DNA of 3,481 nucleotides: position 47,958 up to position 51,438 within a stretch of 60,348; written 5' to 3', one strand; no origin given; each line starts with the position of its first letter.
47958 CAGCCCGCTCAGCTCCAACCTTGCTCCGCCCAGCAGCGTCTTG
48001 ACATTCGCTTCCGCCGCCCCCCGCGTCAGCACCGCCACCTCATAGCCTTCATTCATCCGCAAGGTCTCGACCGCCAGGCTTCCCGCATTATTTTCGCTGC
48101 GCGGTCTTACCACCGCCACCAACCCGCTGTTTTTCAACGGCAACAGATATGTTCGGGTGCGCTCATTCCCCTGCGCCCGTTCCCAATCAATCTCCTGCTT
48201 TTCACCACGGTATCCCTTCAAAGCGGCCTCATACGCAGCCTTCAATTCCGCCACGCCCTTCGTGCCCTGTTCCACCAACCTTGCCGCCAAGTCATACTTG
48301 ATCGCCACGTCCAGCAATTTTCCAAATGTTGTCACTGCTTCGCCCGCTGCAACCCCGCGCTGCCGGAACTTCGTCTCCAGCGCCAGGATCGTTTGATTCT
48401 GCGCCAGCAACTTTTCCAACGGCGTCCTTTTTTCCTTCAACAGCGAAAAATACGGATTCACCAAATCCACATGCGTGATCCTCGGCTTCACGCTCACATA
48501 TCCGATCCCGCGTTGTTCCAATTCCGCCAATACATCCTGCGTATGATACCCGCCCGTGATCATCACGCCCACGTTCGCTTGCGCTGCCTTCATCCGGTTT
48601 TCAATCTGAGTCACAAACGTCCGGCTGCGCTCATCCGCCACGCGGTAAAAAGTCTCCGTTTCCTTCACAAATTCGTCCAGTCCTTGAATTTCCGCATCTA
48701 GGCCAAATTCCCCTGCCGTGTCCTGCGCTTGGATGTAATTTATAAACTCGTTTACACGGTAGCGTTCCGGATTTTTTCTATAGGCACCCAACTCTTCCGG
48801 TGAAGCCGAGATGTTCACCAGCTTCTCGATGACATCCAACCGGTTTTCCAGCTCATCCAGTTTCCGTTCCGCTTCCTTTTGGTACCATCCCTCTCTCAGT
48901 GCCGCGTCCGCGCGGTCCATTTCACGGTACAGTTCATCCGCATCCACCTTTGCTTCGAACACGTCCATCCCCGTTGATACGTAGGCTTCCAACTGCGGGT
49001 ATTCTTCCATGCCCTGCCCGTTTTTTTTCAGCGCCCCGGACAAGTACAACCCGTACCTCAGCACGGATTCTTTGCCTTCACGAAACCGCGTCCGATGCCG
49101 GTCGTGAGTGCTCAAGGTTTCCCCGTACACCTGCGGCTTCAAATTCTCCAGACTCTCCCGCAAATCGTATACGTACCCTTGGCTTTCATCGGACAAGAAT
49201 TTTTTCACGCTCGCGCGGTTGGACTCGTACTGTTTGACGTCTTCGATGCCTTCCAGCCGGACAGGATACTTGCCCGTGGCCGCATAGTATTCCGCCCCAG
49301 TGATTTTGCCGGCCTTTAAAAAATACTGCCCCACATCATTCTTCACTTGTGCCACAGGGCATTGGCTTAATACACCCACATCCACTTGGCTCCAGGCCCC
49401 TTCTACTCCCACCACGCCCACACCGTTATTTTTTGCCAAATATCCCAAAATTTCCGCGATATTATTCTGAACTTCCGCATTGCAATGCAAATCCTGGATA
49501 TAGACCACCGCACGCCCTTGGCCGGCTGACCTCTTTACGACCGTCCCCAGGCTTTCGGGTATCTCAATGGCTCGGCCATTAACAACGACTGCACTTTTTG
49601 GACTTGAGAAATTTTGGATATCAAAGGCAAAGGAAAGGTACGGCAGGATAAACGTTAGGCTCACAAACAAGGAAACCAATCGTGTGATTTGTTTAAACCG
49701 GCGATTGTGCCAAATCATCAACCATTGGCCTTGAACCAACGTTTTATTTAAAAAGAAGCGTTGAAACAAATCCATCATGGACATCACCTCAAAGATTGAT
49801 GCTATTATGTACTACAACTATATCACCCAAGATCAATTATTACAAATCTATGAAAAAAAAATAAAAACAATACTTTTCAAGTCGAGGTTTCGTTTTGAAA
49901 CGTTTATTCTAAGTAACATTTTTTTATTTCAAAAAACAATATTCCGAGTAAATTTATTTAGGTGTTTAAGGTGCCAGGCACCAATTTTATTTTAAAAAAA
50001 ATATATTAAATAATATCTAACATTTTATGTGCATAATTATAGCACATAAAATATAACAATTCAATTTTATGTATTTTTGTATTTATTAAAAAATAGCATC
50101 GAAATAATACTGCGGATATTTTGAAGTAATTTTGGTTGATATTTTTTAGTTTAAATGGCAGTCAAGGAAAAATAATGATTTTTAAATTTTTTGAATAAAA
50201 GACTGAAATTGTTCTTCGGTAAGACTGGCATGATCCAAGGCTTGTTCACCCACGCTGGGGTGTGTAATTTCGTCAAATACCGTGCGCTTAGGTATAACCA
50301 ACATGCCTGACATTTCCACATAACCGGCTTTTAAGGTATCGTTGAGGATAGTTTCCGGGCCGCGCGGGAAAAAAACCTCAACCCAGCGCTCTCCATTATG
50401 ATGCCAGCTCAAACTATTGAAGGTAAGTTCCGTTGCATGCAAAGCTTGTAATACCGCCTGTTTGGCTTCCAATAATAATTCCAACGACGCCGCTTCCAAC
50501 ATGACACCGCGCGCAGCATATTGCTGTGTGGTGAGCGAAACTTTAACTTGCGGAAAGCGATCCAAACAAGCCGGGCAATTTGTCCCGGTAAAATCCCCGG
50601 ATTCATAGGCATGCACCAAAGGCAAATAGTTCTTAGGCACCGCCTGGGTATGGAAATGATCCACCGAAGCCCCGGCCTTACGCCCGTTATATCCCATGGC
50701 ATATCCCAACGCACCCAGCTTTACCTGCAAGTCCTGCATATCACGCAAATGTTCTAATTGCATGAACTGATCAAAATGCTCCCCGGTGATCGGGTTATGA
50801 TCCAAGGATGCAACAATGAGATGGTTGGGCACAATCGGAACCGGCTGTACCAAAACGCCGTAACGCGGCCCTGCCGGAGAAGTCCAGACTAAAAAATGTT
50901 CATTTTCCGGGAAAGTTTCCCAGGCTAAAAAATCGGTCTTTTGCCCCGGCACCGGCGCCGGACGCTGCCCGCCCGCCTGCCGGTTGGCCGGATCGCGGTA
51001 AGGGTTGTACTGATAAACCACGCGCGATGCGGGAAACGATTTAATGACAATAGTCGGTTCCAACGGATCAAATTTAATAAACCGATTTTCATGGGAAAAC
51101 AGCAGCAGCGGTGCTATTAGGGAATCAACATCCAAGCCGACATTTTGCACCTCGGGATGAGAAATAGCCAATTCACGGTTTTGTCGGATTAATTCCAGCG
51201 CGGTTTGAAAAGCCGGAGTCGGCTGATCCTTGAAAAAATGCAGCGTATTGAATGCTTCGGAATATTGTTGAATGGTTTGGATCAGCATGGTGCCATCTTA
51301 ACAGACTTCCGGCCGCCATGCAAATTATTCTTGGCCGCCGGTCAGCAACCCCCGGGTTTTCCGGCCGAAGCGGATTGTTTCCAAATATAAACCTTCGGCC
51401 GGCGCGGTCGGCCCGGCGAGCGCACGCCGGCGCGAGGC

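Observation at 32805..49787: A 5,660-aa single ORF joins an alpha-glucan enzyme set, an HD-GYP domain and pseudo-enzymes on a multi-pass membrane scaffold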

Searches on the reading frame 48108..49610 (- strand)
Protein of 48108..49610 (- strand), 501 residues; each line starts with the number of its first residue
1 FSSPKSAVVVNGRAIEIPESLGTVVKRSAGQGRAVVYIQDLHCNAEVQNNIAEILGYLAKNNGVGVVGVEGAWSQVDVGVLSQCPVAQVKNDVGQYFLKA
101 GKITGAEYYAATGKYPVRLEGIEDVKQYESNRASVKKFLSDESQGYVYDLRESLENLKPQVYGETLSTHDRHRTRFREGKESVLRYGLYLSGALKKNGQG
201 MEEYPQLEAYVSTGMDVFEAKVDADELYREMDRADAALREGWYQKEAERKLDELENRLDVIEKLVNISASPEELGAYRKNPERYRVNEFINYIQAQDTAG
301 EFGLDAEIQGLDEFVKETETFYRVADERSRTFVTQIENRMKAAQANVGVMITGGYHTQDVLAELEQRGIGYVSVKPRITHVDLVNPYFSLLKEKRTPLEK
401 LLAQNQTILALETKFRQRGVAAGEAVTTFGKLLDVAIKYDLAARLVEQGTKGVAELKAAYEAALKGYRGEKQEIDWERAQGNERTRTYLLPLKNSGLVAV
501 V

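Call 24: search_solved_structures(query=A1, max_evalue=10)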
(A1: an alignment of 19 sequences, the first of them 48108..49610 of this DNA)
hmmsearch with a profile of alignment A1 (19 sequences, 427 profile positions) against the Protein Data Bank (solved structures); distinct sequences matched with E-value up to 10: 2.
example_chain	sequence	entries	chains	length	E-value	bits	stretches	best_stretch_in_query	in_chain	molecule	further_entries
8umd_B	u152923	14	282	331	0.086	14.8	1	137-261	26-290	Flagellar motor switch protein FliG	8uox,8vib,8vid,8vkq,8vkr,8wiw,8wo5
8umx_B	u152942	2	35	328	0.094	14.7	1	137-261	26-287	Flagellar motor switch protein FliG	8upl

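Call 25: search_protein_families(library=pfam, alignment_id=A1, max_evalue=1)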
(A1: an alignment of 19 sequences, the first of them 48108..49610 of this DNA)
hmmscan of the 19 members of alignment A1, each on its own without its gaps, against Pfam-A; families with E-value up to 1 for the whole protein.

A. member 1, window:48108-49610:- (501 aa): 0 families

B. families by the number of members that match (of 19 scanned): 19 families
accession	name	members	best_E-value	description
PF04187.18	Cofac_haem_bdg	3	4.5e-07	Haem-binding uptake, Tiki superfamily, ChaN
PF23202.1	PAH_ZNF598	2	0.14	ZNF598 PAH domain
PF05139.19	Erythro_esteras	1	0.00011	Erythromycin esterase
PF01497.23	Peripla_BP_2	1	0.00043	Periplasmic binding protein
PF07749.17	ERp29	1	0.0021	Endoplasmic reticulum protein ERp29, C-terminal domain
PF24915.1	Spectrin_SESTD1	1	0.022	SESTD1-like, spectrin repeat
PF13675.11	PilJ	1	0.03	Type IV pili methyl-accepting chemotaxis transducer N-term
PF18950.5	DUF5694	1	0.038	Family of unknown function (DUF5694)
PF03572.23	Peptidase_S41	1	0.077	Peptidase family S41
PF24515.1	ARM_KNTC1_3rd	1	0.087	KNTC1 third ARM-repeats domain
PF22710.1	SNaCT1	1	0.096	Short NACHT-associated C-Terminal domain, family 1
PF08644.17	SPT16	1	0.12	FACT complex subunit (SPT16/CDC68)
PF19750.4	DUF6237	1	0.14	Family of unknown function (DUF6237)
PF17675.6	APG6_N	1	0.14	Apg6 coiled-coil region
PF20029.6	DUF6436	1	0.22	Domain of unknown function (DUF6436)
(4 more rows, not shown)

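Call 31: find_related_loci(query=A2, collection=genome_contigs, flank=3000)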
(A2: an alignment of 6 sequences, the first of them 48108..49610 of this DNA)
Query A2 (501 aa) in genome_contigs; peptide patterns used: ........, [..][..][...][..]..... (x = any residue, [..] = any of these).
227 stretches matched a pattern; 161 encode a relative of the query (tblastn E <= 1e-3); the best 80 are kept; 80 distinct loci.
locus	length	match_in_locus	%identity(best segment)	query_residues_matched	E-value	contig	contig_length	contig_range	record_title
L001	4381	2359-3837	59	8-500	0e+0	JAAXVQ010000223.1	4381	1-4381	MAG: Candidatus Firestonebacteria bacterium isolate W9_Combined_metabat1_077 W9_Combined_metabat1_077_NODE_15383, whole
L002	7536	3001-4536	49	1-501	2e-150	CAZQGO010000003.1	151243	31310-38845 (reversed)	MAG TPA_asm: uncultured bacterium isolate SRP214966_co1_238 genome assembly, contig: NODE_55_length_151243_cov_12.037748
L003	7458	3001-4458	50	1-477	2e-150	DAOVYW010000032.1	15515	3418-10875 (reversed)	MAG TPA_asm: Candidatus Firestonebacteria bacterium isolate CSMAG_1793 CSMAG_1793_k141_4185460_length_15515_cov_11.0000,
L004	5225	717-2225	48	1-501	1e-150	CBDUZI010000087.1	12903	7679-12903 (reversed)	MAG TPA_asm: uncultured bacterium isolate SRR22302359_metabat2_40 genome assembly, contig: ERZ25073601.1206, whole genom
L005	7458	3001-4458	50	1-477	4e-149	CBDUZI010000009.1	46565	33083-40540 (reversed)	MAG TPA_asm: uncultured bacterium isolate SRR22302359_metabat2_40 genome assembly, contig: ERZ25073601.36, whole genome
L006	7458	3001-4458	49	1-477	1e-147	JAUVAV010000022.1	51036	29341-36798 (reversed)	MAG: candidate division FCPU426 bacterium isolate CSMAG_228 CSMAG_228_k127_2069077_length_51036_cov_19.9182, whole genom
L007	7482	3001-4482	46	1-497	4e-147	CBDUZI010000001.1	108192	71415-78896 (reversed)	MAG TPA_asm: uncultured bacterium isolate SRR22302359_metabat2_40 genome assembly, contig: ERZ25073601.1, whole genome s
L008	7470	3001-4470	49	1-477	3e-152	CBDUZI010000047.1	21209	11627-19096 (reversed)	MAG TPA_asm: uncultured bacterium isolate SRR22302359_metabat2_40 genome assembly, contig: ERZ25073601.394, whole genome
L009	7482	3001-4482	44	1-501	3e-145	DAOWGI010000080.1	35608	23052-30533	MAG TPA_asm: candidate division FCPU426 bacterium isolate CSMAG_1987 CSMAG_1987_k141_2442989_length_35608_cov_16.8102, w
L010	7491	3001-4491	46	8-501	9e-143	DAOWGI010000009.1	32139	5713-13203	MAG TPA_asm: candidate division FCPU426 bacterium isolate CSMAG_1987 CSMAG_1987_k141_381156_length_32139_cov_17.0016, wh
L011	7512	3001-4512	44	6-501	3e-140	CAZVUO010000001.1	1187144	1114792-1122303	MAG TPA_asm: uncultured bacterium isolate binchicken_co22_256 genome assembly, contig: NODE_1_length_1187144_cov_874.612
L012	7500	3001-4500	46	6-497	3e-145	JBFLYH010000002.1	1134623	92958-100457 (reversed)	MAG: candidate division FCPU426 bacterium isolate MAG080 MAG080_2, whole genome shotgun sequence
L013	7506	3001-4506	45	6-497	2e-138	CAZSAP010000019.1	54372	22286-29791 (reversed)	MAG TPA_asm: uncultured bacterium isolate binchicken_co269_236 genome assembly, contig: NODE_523_length_54372_cov_65.142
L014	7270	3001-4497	45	1-501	2e-136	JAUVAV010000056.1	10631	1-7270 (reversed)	MAG: candidate division FCPU426 bacterium isolate CSMAG_228 CSMAG_228_k127_6109303_length_10631_cov_30.0157, whole genom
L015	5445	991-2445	44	1-474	3e-135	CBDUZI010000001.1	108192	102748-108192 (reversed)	MAG TPA_asm: uncultured bacterium isolate SRR22302359_metabat2_40 genome assembly, contig: ERZ25073601.1, whole genome s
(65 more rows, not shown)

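Call 32: predict_structure(alignment_id=A1)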
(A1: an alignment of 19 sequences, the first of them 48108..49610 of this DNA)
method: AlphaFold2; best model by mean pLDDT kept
length: 501 residues; sequences in the alignment: 19
mean_pLDDT: 80.2   pTM: 0.75
mean pLDDT of the five models: 80.2, 78.6, 78.1, 76.1, 75.0
residues with pLDDT >= 90: 237; 70-90: 161; 50-70: 33; < 50: 70
segments of 3 or more residues with pLDDT < 50: 1-4, 216-219, 383-411, 469-501
pLDDT, mean of each block of 10 residues (from residue 1): 59 88 90 92 84 96 93 89 89 87 91 94 90 84 89 93 95 88 90 93 90 56 77 94 96 95 88 91 93 86 80 93 93 96 94 89 95 87 43 37 36 65 65 81 80 75 62 35 35 34 30
secondary structure, 60 per line:
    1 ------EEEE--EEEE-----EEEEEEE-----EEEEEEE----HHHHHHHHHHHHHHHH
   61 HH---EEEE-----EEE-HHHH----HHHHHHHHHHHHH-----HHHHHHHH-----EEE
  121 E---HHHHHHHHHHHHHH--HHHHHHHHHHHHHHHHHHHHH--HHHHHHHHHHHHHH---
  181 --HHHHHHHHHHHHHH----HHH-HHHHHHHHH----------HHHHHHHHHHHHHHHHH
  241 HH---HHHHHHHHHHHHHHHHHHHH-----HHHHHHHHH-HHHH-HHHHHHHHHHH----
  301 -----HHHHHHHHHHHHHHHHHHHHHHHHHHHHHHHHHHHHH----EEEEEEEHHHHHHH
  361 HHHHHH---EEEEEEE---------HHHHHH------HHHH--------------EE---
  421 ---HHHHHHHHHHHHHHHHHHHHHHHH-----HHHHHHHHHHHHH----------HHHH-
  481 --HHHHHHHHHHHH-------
elements in order: E7-10 E13-16 E22-28 E34-40 H45-62 E66-69 E75-77 H79-82 H87-99 H105-112 E118-121 H125-138 H141-161 H164-177 H183-196 H205-213 H224-242 H246-265 H271-279 H281-284 H286-296 H306-342 E347-353 H354-366 E370-376 H386-391 H398-401 H424-447 H453-465 H476-479 H483-494

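Call 36: fold_search(model_id=the predicted structure, library=pdb)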
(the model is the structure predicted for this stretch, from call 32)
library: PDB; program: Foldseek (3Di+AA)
matches with E <= 10: 181; with E <= 0.001: 0
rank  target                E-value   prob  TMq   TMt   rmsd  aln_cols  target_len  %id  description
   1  3b55                  5.0e-03  0.99  0.21  0.25  16.6       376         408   12  Crystal structure of the Q81BN2_BACCR protein from Bacillus cereus. NESG target BcR135 (released 2007-11-06)
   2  2rad_A                3.7e-02  0.72  0.19  0.23  17.9       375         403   12  Crystal structure of the succinoglycan biosynthesis protein. Northeast structural Genomics Consortium target BcR135 (released 2007-10-02)
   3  2rad_B                9.5e-02  0.57  0.19  0.23  18.1       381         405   12  Crystal structure of the succinoglycan biosynthesis protein. Northeast structural Genomics Consortium target BcR135 (released 2007-10-02)
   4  8wfd_F                2.3e-01  0.11  0.15  0.13  25.0       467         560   13  The cryo-EM structure of TdpAB in complex with AMPPNP and DNA (released 2025-01-22)
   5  8bsa_B                6.1e-01  0.10  0.08  0.19  18.4       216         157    7  Vc1313-LBD bound to D-arginine (released 2023-06-07)
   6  7sqc_1Y               6.7e-01  0.06  0.08  0.13  31.2       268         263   15  Ciliary C1 central pair apparatus isolated from Chlamydomonas reinhardtii (released 2022-04-13)
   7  6fws_A                6.7e-01  0.04  0.09  0.08  19.8       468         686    9  Structure of DinG in complex with ssDNA and ADPBeF (released 2018-12-19)
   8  6iv0_E                8.4e-01  0.13  0.13  0.20  20.5       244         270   14  Crystal structure of a bacterial Bestrophin homolog from Klebsiella pneumoniae with a mutation I180A (released 2019-11-13)
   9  8bsb_A                8.4e-01  0.08  0.08  0.17  18.4       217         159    8  Vc1313-LBD bound to D-lysine (released 2023-06-07)
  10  9lov_B                9.7e-01  0.02  0.10  0.09  22.4       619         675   10  LGP2:MDA5:dsRNA filament (released 2026-01-28)
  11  2e2n_B                1.0e+00  0.18  0.11  0.17  15.9       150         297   12  Crystal structure of Sulfolobus tokodaii hexokinase in the apo form (released 2007-01-16)
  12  5xei                  1.0e+00  0.07  0.10  0.10  44.5       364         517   10  Crystal structure of the Smc head domain with a coiled coil and joint derived from Pyrococcus yayanosii (released 2017-06-07)
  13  8bsa_A                1.1e+00  0.10  0.09  0.22  21.5       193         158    8  Vc1313-LBD bound to D-arginine (released 2023-06-07)
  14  9bi4_C                1.3e+00  0.02  0.07  0.07  30.8       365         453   10  cryo EM structure of dsDNA bound Mre11-Rad50 complex (released 2025-01-15)
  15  2g5g                  1.5e+00  0.21  0.22  0.37  15.5       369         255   10  Cofacial heme binding to ChaN of Campylobacter jejuni (released 2006-10-03)
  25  2qgm                  1.8e+00  0.15  0.19  0.24  16.4       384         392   10  Crystal structure of succinoglycan biosynthesis protein at the resolution 1.7 A. Northeast Structural Genomics Consortiu (released 2007-07-24)
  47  5t09                  2.8e+00  0.18  0.13  0.27   7.9       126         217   17  The structure of the type III effector HopBA1 (released 2017-02-01)
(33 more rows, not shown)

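Call 37: search_protein_representatives(alignment_id=A1)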
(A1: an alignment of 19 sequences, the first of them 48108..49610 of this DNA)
Query: 19 sequences, 427 profile positions. Proteins with E-value up to 0.001 (for the whole library): 10258; up to 1e-10: 8992; up to 1e-30: 7023. The best 150 are listed.
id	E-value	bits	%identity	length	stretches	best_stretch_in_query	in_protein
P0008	1.8e-167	573.8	-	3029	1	1-422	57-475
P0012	5.4e-167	572.3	-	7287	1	1-421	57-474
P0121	1.4e-166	571.0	-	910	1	3-421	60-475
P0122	2.2e-166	570.3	-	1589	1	1-422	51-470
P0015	1.7e-165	567.3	-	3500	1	1-422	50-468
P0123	5.5e-164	562.4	-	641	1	1-422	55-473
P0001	7.9e-163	558.6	-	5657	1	1-422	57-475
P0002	2.0e-162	557.3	-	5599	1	1-422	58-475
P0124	2.6e-159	547.0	-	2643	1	7-422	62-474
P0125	3.8e-159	546.5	-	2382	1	7-422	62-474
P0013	1.1e-156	538.4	-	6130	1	5-423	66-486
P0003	1.8e-155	534.3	-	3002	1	4-421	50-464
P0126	3.8e-155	533.3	-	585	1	7-424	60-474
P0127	2.7e-154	530.5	-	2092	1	3-422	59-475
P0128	5.3e-154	529.5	-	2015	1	5-421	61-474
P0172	3.9e-135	467.4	-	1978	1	15-421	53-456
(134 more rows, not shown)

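Call 73: find_encoding_contigs(protein=P0172, flank=10000, max_places=3)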
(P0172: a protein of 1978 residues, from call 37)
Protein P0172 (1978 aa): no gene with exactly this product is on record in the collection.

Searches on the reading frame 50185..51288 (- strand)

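Call 6: search_protein_families(library=pfam, proteins=[window:50185-51288:-], max_evalue=0.001)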
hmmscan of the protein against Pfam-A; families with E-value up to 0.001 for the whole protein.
window:50185-51288:- (368 aa): 1 family
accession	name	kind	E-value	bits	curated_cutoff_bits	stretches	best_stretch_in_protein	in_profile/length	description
PF16269.10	DUF4922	-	3.2e-09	37.3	23.6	1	119-217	60-145/146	Domain of unknown function (DUF4922)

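Call 69: search_protein_families(library=pfam, proteins=[window:50185-51288:-], max_evalue=10)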
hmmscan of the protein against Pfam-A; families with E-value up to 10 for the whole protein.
window:50185-51288:- (368 aa): 2 families
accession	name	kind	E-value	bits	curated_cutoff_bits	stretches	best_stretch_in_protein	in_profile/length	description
PF16269.10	DUF4922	-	3.2e-09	37.3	23.6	1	119-217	60-145/146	Domain of unknown function (DUF4922)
PF19327.4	Ap4A_phos_N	-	0.0028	17.6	23.1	1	167-220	108-161/177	Ap4A phosphorylase N-terminal domain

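Call 82: search_protein_families(library=ncbifam, proteins=[window:50185-51288:-], max_evalue=0.01)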
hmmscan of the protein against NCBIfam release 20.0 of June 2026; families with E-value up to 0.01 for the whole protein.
window:50185-51288:- (368 aa): 0 families
